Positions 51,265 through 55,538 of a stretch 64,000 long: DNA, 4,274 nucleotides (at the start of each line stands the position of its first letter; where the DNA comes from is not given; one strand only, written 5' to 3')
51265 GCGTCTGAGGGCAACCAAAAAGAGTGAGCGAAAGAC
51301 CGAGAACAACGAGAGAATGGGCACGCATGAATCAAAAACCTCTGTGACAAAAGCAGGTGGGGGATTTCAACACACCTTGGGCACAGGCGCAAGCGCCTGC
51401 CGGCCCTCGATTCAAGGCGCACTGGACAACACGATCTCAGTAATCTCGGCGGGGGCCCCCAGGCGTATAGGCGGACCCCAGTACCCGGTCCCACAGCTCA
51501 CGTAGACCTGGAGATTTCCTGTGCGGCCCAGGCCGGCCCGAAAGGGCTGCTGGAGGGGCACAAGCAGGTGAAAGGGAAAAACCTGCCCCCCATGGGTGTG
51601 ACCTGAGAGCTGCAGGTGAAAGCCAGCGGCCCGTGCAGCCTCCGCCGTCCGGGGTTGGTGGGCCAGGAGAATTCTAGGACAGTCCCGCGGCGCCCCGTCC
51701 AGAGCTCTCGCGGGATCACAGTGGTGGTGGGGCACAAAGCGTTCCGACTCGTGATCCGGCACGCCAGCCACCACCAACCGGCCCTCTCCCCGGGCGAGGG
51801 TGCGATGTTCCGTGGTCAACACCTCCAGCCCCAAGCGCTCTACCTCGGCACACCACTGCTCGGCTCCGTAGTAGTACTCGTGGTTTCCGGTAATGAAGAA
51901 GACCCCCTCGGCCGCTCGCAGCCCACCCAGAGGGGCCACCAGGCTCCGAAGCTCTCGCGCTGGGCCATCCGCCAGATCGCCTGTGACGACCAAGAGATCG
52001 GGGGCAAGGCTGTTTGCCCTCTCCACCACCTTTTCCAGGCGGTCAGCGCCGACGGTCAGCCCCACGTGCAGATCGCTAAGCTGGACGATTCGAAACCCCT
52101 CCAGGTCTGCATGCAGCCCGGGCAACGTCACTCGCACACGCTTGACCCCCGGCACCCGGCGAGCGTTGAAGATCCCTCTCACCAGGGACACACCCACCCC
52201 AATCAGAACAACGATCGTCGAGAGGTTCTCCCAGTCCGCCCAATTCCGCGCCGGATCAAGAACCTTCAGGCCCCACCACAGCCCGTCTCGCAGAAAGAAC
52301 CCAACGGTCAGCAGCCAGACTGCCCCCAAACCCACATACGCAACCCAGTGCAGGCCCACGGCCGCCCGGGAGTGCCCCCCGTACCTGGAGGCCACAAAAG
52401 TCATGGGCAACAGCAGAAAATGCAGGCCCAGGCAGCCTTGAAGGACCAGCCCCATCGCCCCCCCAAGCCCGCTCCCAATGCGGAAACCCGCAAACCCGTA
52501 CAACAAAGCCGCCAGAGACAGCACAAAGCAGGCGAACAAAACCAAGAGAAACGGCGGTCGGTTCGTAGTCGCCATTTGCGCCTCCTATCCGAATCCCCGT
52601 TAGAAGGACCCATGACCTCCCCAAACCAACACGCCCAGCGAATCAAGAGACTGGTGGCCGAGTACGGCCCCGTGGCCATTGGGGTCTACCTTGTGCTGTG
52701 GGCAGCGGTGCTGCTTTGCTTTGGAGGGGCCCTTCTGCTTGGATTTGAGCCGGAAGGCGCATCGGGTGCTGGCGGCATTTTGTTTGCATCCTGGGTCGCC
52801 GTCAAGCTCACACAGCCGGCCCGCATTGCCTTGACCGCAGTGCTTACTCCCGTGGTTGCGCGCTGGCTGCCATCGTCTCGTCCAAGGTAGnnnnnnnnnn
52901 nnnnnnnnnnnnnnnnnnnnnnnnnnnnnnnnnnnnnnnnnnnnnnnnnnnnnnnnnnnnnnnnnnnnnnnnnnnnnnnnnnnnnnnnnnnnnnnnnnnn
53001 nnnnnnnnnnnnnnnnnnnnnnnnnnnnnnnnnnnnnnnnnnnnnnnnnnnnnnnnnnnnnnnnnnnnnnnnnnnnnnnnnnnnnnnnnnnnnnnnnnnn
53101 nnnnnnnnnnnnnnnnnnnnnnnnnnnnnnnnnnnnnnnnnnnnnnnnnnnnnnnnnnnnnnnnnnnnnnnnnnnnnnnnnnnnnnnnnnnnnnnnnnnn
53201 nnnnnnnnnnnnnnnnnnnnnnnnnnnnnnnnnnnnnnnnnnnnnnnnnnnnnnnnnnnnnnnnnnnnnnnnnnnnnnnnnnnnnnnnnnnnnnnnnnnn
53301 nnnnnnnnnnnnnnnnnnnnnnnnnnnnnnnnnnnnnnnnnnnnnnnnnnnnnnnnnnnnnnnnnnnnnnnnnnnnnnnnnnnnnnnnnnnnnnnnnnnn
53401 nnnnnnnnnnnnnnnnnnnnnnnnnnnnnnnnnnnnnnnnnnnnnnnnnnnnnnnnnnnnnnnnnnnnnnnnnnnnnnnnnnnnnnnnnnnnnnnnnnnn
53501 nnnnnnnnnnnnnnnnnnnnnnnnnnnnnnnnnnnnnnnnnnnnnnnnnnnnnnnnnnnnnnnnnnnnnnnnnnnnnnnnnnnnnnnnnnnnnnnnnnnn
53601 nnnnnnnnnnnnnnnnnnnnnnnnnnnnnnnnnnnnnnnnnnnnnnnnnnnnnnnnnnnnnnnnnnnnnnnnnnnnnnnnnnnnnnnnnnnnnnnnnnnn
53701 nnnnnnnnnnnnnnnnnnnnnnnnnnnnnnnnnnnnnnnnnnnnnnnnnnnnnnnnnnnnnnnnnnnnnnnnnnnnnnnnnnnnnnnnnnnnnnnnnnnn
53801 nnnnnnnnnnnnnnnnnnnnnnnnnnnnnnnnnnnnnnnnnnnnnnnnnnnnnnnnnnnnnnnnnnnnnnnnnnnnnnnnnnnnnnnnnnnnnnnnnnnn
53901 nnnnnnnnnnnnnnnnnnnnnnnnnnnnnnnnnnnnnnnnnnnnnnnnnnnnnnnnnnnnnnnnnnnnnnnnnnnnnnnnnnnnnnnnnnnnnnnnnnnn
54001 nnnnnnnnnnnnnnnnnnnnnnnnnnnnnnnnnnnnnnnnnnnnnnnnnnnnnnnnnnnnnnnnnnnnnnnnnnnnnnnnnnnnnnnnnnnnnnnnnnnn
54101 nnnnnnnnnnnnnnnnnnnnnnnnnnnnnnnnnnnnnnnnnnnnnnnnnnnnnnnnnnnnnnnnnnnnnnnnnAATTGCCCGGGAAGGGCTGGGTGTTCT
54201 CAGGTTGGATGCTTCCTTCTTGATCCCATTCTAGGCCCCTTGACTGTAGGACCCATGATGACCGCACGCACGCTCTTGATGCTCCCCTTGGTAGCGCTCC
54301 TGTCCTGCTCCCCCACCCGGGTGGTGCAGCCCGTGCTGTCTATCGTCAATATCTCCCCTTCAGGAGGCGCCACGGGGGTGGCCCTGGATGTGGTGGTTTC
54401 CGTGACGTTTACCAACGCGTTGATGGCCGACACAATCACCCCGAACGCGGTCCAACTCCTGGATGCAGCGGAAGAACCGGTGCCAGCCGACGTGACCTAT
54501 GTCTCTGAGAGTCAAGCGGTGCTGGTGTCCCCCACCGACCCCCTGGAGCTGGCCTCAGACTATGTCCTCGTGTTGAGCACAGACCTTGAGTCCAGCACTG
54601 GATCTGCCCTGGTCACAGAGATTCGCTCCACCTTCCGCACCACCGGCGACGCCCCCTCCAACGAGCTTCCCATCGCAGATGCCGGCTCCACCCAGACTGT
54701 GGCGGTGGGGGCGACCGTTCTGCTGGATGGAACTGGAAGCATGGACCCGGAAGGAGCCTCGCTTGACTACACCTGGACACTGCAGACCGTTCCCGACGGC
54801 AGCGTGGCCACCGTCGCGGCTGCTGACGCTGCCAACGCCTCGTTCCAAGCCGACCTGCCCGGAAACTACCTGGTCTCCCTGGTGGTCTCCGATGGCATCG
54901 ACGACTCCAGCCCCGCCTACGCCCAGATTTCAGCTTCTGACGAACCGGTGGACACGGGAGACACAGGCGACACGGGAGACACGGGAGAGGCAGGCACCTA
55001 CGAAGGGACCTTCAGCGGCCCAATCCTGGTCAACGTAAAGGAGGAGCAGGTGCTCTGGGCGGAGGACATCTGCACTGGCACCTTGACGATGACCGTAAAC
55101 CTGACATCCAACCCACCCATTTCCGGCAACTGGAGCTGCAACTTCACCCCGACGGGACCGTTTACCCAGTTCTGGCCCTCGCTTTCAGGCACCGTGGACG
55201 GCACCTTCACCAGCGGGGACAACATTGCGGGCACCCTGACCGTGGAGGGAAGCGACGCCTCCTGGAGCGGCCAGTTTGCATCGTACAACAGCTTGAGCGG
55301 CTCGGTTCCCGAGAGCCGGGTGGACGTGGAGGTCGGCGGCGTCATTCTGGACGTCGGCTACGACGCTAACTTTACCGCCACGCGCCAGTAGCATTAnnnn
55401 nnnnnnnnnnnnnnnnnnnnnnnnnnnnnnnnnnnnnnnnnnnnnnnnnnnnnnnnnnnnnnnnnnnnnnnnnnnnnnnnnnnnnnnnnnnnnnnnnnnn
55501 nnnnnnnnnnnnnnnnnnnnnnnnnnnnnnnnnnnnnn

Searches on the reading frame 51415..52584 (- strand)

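Call 61: search_protein_families(library=ncbifam, proteins=[window:51415-52584:-], max_evalue=1e-8)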
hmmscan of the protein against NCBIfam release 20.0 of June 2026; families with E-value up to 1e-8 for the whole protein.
window:51415-52584:- (390 aa): 2 families
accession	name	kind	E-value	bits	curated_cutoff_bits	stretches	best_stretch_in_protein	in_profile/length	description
NF033458.1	lipid_A_LpxG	equivalog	3.1e-26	92.4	350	1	147-237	28-119/321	UDP-2,3-diacylglucosamine diphosphatase LpxG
NF008460.0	PRK11340.1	equivalog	3.8e-22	79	188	1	160-385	46-269/271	phosphodiesterase YaeI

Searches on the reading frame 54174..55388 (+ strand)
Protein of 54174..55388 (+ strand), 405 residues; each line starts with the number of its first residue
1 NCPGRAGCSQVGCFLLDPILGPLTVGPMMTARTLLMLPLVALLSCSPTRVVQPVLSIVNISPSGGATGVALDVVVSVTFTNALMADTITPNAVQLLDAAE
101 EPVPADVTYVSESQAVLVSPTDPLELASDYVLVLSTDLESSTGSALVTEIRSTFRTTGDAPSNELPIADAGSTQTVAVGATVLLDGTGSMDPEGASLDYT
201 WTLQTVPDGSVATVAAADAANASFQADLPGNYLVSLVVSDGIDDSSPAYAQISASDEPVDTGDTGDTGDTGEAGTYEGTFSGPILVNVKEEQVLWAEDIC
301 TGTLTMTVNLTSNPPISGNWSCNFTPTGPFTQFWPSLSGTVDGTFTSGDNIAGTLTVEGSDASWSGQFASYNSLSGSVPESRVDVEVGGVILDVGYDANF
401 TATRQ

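Call 61: search_protein_families(library=ncbifam, proteins=[window:54174-55388:+], max_evalue=1e-8)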
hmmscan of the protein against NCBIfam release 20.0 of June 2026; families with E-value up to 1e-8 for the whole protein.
window:54174-55388:+ (405 aa): 1 family
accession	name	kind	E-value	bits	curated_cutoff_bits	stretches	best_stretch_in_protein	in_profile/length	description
NF038112.1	myxo_dep_M36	subfamily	4.2e-12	44.1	1500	1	156-254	1180-1282/1604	myxosortase-dependent M36 family metallopeptidase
